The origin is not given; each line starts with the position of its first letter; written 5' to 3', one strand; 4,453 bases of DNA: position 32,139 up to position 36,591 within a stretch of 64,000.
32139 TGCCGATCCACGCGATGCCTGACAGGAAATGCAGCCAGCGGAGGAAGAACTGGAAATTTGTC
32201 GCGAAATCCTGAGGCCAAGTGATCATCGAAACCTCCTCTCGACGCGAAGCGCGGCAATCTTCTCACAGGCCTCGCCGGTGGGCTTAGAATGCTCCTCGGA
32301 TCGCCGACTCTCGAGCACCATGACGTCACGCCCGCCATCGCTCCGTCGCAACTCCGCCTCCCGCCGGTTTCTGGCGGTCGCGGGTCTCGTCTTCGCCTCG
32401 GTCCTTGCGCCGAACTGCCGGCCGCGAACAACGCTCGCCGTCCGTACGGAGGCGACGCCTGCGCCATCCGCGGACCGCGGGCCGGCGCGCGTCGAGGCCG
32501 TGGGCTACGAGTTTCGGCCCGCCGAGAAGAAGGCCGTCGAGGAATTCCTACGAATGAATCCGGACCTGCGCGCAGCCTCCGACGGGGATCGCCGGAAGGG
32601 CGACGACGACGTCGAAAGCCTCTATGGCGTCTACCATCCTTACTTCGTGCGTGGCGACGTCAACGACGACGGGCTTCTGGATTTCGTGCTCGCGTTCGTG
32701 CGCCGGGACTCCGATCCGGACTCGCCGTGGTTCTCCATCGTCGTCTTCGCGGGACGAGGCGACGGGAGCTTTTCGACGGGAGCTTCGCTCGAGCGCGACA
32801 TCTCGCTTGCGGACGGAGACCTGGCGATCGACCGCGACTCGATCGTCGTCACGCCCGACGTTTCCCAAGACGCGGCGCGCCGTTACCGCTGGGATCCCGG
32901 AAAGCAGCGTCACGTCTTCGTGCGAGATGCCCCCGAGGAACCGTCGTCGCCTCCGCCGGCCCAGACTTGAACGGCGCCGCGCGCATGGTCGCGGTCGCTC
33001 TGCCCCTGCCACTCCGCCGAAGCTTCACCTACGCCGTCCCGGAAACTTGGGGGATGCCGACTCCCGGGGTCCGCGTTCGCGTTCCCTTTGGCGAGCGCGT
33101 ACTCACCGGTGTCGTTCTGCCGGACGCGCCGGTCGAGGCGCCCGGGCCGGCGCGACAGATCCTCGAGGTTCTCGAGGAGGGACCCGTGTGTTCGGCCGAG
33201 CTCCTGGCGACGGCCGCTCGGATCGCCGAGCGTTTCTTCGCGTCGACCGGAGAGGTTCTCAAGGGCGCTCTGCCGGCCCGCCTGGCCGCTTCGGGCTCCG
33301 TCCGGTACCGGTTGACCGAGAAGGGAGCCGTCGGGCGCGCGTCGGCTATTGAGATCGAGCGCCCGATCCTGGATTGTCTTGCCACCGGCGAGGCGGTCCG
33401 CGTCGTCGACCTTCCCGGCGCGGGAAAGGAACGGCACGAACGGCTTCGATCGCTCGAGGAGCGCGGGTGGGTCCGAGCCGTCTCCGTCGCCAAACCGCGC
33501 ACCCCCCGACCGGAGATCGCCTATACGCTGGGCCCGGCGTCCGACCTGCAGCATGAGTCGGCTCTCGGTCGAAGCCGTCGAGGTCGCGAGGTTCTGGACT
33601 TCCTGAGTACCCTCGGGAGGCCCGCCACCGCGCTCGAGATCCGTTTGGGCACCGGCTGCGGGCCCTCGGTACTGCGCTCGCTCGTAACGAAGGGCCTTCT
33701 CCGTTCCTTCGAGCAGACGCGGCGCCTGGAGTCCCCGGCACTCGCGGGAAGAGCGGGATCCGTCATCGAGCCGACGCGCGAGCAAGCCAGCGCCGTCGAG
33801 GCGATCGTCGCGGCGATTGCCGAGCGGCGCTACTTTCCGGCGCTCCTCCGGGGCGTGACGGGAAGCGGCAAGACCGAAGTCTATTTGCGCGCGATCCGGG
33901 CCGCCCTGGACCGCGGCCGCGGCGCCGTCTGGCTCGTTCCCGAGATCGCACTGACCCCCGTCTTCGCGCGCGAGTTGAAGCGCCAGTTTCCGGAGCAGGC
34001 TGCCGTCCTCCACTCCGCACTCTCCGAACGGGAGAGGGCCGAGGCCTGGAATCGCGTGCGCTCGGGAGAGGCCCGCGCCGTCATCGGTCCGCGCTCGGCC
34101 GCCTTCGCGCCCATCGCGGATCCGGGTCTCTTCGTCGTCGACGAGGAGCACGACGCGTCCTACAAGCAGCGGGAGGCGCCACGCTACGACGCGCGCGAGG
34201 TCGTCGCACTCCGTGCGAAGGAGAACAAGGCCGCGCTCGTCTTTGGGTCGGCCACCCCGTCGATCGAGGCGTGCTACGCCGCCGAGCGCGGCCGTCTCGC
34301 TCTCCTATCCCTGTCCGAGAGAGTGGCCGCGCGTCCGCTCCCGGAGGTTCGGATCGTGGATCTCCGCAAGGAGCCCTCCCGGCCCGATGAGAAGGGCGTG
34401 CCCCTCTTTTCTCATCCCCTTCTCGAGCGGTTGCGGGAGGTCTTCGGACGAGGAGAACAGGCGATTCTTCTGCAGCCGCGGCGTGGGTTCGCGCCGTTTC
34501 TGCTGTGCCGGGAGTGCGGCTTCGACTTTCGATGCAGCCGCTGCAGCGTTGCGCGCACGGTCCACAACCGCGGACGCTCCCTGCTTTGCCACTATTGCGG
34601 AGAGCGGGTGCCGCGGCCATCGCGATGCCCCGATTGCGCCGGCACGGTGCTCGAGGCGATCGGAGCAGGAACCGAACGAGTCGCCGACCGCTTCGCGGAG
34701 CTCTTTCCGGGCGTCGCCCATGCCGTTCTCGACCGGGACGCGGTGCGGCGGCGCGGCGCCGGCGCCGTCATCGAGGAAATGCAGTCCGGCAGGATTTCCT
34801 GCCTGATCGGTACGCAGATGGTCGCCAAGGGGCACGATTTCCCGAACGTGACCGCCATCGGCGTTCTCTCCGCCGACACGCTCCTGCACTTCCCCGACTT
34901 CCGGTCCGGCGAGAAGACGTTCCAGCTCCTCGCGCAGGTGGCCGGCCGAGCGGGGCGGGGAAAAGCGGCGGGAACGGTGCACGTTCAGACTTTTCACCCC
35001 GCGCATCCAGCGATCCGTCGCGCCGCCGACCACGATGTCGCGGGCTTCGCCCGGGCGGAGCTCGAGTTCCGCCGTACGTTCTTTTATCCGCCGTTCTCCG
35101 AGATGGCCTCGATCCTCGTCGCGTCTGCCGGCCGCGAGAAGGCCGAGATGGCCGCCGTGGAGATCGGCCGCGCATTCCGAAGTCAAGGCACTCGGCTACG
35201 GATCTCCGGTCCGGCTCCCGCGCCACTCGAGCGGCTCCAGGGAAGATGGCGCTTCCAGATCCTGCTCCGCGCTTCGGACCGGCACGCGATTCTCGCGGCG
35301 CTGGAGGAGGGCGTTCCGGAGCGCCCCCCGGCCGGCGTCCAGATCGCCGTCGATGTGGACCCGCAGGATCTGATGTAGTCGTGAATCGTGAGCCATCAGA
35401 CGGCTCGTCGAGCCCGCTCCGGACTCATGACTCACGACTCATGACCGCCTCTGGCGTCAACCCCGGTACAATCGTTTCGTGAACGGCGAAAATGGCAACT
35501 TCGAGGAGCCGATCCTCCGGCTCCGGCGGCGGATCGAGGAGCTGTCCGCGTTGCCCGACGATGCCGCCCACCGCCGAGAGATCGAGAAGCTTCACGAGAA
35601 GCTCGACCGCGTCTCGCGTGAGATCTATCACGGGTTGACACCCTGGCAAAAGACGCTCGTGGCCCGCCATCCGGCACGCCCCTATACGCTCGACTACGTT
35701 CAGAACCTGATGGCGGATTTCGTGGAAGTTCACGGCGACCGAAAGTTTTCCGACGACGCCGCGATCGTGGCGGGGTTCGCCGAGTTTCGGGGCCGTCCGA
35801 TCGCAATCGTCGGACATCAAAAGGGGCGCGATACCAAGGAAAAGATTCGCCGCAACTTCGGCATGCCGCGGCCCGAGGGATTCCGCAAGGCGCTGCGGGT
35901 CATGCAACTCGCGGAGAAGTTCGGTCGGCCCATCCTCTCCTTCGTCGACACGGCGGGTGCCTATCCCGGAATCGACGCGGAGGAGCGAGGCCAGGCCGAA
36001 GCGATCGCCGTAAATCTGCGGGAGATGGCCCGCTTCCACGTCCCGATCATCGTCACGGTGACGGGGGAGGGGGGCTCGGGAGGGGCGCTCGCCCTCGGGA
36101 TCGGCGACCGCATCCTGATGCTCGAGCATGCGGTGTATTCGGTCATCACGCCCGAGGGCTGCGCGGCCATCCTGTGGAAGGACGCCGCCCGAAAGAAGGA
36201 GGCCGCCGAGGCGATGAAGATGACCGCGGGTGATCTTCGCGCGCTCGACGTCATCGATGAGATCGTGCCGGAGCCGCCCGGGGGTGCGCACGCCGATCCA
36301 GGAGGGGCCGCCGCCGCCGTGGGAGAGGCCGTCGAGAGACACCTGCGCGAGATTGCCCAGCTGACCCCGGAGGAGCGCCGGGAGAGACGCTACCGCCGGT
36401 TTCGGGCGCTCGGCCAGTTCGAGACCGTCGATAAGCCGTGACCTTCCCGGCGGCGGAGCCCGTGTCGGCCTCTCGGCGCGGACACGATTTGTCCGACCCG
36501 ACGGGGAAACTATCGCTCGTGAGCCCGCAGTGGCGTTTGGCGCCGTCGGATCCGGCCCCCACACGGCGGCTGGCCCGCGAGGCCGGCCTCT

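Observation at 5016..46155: A family of heptad-periodic, lower-GC intergenic elements placed between co-directional genes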

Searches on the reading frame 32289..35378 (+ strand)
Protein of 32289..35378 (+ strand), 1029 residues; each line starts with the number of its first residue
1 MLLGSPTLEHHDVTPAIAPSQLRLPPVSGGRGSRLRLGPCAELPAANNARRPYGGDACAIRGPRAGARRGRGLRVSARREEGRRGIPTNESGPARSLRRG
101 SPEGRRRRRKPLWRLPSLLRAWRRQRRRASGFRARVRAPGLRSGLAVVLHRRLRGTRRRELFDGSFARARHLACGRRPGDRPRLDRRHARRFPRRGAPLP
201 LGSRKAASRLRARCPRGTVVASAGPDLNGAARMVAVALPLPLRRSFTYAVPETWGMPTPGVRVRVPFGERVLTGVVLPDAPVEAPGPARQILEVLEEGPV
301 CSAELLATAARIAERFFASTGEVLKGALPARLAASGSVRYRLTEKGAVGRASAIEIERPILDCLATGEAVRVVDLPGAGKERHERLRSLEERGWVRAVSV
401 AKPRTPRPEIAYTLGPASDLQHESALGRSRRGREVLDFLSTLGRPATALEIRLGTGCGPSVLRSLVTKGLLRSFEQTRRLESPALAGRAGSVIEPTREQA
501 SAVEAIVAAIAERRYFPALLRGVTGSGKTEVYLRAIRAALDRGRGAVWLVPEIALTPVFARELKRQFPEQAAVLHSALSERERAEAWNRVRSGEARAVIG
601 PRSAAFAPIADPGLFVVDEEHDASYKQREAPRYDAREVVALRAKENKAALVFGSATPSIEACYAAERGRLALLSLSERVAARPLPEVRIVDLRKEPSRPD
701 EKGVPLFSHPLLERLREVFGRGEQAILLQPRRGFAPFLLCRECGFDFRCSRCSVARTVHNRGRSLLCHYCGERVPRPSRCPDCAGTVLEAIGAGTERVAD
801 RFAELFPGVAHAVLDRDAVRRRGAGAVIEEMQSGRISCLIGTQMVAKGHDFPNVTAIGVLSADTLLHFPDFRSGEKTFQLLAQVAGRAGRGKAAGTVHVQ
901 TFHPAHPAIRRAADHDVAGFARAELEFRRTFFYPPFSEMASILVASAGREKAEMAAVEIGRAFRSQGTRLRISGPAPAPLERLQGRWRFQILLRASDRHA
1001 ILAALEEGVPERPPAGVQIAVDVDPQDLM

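Call 14: search_protein_families(library=pfam, proteins=[window:32289-35378:+])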
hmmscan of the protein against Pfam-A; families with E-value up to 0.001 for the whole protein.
window:32289-35378:+ (1029 aa): 7 families
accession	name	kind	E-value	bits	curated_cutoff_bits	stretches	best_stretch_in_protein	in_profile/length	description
PF17764.6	PriA_3primeBD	-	1.3e-20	73.5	22.7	1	236-329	2-96/96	3'DNA-binding domain (3'BD)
PF18074.6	PriA_C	-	2.6e-18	67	26.9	1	935-1025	1-95/95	Primosomal protein N C-terminal domain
PF00270.35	DEAD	-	2.1e-13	50.8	26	1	498-658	3-161/167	DEAD/DEAH box helicase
PF04851.21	ResIII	-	7.2e-11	42.7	22.5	1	493-658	2-163/164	Type III restriction enzyme, res subunit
PF18319.7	Zn_ribbon_PriA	-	1.9e-07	31.3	26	1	749-775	1-27/27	PriA DNA helicase Cys-rich region (CRR) domain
PF00271.37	Helicase_C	-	1.3e-06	29.1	23.5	1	826-891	56-109/110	Helicase conserved C-terminal domain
PF13604.12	AAA_30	-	1.3e-05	25.5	27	1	497-628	4-105/191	AAA domain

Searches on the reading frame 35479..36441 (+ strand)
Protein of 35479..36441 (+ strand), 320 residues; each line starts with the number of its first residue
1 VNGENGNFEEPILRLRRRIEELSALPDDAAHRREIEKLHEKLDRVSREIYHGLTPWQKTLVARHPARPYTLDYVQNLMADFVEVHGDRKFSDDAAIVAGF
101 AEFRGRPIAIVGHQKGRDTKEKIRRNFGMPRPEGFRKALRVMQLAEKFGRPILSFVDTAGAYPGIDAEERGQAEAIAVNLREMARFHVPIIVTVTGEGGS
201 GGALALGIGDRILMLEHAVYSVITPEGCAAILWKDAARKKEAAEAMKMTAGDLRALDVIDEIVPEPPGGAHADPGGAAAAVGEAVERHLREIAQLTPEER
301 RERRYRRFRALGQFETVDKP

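Call 14: search_protein_families(library=pfam, proteins=[window:35479-36441:+])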
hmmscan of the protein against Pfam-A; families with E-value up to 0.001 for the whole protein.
window:35479-36441:+ (320 aa): 2 families
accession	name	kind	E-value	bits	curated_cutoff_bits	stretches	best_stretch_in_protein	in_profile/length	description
PF03255.19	ACCA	-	2.7e-140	467.3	23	1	7-312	3-310/310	Acetyl co-enzyme A carboxylase carboxyltransferase-like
PF01039.27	Carboxyl_trans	-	1.1e-18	67.6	22.3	1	21-244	216-428/493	Carboxyl transferase domain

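Call 18: find_related_loci(query=window:35479-36441:+, collection=genome_contigs, flank=10000)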
Query window:35479-36441:+ (320 aa) in genome_contigs; peptide patterns used: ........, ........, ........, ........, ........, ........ (x = any residue, [..] = any of these).
600 stretches matched a pattern (row limit reached: there are more); 586 encode a relative of the query (tblastn E <= 1e-3); the best 80 are kept; 80 distinct loci.
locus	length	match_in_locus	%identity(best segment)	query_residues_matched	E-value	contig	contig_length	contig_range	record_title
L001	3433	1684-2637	80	1-318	0e+0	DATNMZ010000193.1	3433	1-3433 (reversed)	MAG TPA_asm: Thermoanaerobaculia bacterium isolate SMAG_U11492 k141_710562, whole genome shotgun sequence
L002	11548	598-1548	81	1-317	2e-170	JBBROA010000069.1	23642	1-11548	MAG: Thermoanaerobaculia bacterium isolate La1_metabat2.230 LA1C_B2.230_k141_2813151L_23642_cov_15.0000, whole genome sh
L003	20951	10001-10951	81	1-317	5e-170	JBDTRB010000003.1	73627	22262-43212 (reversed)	MAG: Acidobacteriota bacterium isolate cluster3_bin.236 NODE_704_length_73627_cov_9.406527, whole genome shotgun sequenc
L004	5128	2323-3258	83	4-315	4e-173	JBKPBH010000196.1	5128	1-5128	MAG: Acidobacteriota bacterium isolate GB_EKS_MAG_00083 GB_EKS_000000339932, whole genome shotgun sequence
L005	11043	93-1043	81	1-317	4e-168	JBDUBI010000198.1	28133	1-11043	MAG: Acidobacteriota bacterium isolate cluster4_bin.210 NODE_2432_length_28133_cov_11.095448, whole genome shotgun seque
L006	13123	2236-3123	85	1-296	5e-154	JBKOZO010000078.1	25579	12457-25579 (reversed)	MAG: Acidobacteriota bacterium isolate GB_HAYS_MAG_00032 GB_HAYS_000001529736, whole genome shotgun sequence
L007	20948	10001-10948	83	1-316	1e-152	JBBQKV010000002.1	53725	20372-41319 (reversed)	MAG: Acidobacteriota bacterium isolate Co_metawrap_566 Cmw_566_k141_2168447_length_53725_cov_85.0000, whole genome shotg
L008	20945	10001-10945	82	1-316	1e-149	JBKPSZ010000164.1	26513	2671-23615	MAG: Acidobacteriota bacterium isolate GS_EKS_MAG_00009 GS_EKS_000003278269, whole genome shotgun sequence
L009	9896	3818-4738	68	7-314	5e-140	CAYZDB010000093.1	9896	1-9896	MAG TPA_asm: uncultured Acidobacteriota bacterium isolate binchicken_co245_196 genome assembly, contig: NODE_8225_length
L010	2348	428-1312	67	7-302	3e-142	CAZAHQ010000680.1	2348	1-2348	MAG TPA_asm: uncultured Acidobacteriota bacterium isolate SRP173033_co1_59 genome assembly, contig: NODE_152744_length_2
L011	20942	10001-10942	62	1-314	2e-131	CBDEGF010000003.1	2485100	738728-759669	MAG: Candidatus Marinacidobacterales bacterium isolate c082ba49-c445-4dc2-813e-242f56799b7a genome assembly, contig: con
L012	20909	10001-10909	59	12-314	3e-122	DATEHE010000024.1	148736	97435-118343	MAG TPA_asm: Candidatus Acidoferrum sp. isolate SMAG_U8803 k141_278190, whole genome shotgun sequence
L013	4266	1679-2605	62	7-315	6e-123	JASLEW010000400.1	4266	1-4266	MAG: Thermoanaerobaculia bacterium isolate SHSU.bins.256 k141_3775136, whole genome shotgun sequence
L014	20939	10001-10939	57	7-317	7e-121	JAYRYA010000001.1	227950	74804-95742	MAG: Zoogloea sp. isolate EBPR_s431bin.12 NODE_78_length_227950_cov_3.040084, whole genome shotgun sequence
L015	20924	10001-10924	58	7-314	2e-120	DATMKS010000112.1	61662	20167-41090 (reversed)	MAG TPA_asm: Verrucomicrobiia bacterium isolate SMAG_U12777 k141_4561086, whole genome shotgun sequence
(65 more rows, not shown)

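Call 29: find_encoding_contigs(protein=window:35479-36441:+, flank=10000, max_places=10)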
Protein window:35479-36441:+ (320 aa): no gene with exactly this product is on record in the collection.
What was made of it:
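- Tried and rejected: For E5, the exact AccA product is not on record (call 29).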
